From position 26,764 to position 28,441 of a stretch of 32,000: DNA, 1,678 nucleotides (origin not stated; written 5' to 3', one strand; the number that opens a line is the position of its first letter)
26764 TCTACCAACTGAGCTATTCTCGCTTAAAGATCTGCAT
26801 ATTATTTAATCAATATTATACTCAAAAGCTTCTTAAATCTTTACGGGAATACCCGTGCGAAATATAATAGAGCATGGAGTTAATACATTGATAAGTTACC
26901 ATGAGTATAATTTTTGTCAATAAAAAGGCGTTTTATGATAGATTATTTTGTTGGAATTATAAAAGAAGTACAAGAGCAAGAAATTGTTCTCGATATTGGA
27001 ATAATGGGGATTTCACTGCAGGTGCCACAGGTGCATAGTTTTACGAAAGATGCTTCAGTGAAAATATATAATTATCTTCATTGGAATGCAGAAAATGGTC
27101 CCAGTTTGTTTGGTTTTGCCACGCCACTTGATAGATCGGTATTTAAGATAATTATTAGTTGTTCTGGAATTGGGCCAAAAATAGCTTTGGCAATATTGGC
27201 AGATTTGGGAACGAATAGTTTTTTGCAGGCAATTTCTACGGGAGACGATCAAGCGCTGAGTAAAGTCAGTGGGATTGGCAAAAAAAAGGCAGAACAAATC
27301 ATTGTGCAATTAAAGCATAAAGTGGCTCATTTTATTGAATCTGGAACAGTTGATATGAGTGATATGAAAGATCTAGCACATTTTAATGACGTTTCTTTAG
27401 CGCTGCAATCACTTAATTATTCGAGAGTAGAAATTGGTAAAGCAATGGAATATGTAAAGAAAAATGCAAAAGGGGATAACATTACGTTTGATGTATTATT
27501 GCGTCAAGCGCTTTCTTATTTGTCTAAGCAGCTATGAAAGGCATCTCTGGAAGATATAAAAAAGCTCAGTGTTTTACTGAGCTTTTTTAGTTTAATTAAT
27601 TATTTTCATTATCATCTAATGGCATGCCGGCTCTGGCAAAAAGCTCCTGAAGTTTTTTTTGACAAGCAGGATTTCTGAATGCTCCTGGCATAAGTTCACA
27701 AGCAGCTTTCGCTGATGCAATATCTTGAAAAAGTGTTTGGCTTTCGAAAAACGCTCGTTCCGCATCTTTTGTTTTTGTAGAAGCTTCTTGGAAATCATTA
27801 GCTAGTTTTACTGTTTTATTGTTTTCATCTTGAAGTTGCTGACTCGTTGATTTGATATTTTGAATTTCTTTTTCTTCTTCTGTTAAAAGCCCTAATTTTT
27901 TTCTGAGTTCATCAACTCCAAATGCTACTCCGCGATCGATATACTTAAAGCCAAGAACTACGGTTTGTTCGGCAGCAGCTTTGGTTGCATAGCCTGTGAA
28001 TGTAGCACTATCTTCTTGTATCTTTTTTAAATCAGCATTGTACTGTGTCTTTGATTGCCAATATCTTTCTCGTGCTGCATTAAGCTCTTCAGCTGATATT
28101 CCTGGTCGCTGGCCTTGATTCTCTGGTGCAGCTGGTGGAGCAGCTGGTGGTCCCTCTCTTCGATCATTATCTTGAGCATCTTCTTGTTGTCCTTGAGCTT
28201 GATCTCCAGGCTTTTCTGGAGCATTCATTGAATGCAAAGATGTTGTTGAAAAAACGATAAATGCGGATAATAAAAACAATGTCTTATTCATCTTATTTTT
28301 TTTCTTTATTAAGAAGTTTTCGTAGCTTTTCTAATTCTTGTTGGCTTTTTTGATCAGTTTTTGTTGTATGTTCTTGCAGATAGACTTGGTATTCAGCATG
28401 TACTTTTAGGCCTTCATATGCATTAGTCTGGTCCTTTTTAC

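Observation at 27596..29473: ybeY-coupled operon of three exported unknown proteins, the middle one with a J-domain-like HPD motif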

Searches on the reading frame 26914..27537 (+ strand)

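Call 3: search_protein_families(library=pfam, proteins=[window:26914-27537:+], max_evalue=1)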
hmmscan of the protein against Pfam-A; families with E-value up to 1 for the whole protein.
window:26914-27537:+ (207 aa): 9 families
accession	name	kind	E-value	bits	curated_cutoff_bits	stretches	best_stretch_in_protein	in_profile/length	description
PF14520.12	HHH_5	-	9.6e-14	52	27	1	77-134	1-56/57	Helix-hairpin-helix domain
PF01330.27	RuvA_N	-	3.3e-08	33.9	23.6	1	8-67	1-61/61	RuvA N terminal domain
PF00633.29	HHH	-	3.5e-06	27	24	2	115-130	13-28/30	Helix-hairpin-helix motif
PF07499.19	RuvA_C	-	1.2e-05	26.2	24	1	156-204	2-47/47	RuvA, C-terminal domain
PF12836.13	HHH_3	-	0.0061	17.1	27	1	113-130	14-31/65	Helix-hairpin-helix motif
PF00416.27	Ribosomal_S13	-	0.031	15.1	31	1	113-134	15-36/128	Ribosomal protein S13/S18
PF01367.25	5_3_exonuc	-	0.039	14.9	40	0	115-134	20-39/97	5'-3' exonuclease, C-terminal SAM fold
PF12826.13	HHH_2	-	0.064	13.9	27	0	104-130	26-52/64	Helix-hairpin-helix motif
PF02371.22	Transposase_20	-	0.11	13.3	21.3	0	79-101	3-25/87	Transposase IS116/IS110/IS902 family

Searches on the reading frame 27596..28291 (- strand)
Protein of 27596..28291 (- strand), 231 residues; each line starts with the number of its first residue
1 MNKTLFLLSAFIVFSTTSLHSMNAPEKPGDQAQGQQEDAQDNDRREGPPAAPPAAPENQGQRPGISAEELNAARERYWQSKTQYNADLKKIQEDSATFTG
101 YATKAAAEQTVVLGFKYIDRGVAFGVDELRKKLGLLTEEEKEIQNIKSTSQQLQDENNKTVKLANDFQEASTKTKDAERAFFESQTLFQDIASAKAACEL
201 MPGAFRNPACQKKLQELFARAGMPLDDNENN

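Call 3: search_protein_families(library=pfam, proteins=[window:27596-28291:-], max_evalue=1)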
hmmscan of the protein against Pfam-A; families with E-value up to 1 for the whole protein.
window:27596-28291:- (231 aa): 2 families
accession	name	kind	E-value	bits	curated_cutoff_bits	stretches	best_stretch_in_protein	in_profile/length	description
PF09989.15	DUF2229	-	0.054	13.5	29.4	1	63-135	139-210/218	CoA enzyme activase uncharacterised domain (DUF2229)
PF17675.6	APG6_N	-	0.14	13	45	0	140-176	80-116/132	Apg6 coiled-coil region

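Call 62: search_solved_structures(query=window:27596-28291:-, max_evalue=1)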
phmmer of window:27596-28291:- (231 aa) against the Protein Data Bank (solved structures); distinct sequences matched with E-value up to 1: 0.
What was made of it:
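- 27596..28291 (-): P3, 231 aa: signal peptide (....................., then M), Pro/Gln/Asp-rich low-complexity linker, and a C-terminal part with two Cys in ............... It is the short form, lacking the C-terminal hydrophobic hairpin seen in long relatives. No Pfam or PDB-sequence hit (calls 3, 62).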

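Call 64: find_homologous_proteins(query=window:27596-28291:-, max_evalue=0.01)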
Query window:27596-28291:- (231 aa): 1 proteins with E <= 0.01 among 1236 candidates.
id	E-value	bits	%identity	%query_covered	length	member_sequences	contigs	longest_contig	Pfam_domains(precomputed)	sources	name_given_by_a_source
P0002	1.0e-145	501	100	100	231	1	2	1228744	-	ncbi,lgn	-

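Call 79: search_protein_families(library=ncbifam, proteins=[window:27596-28291:-], max_evalue=0.1)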
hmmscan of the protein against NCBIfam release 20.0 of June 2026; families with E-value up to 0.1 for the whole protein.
window:27596-28291:- (231 aa): 0 families
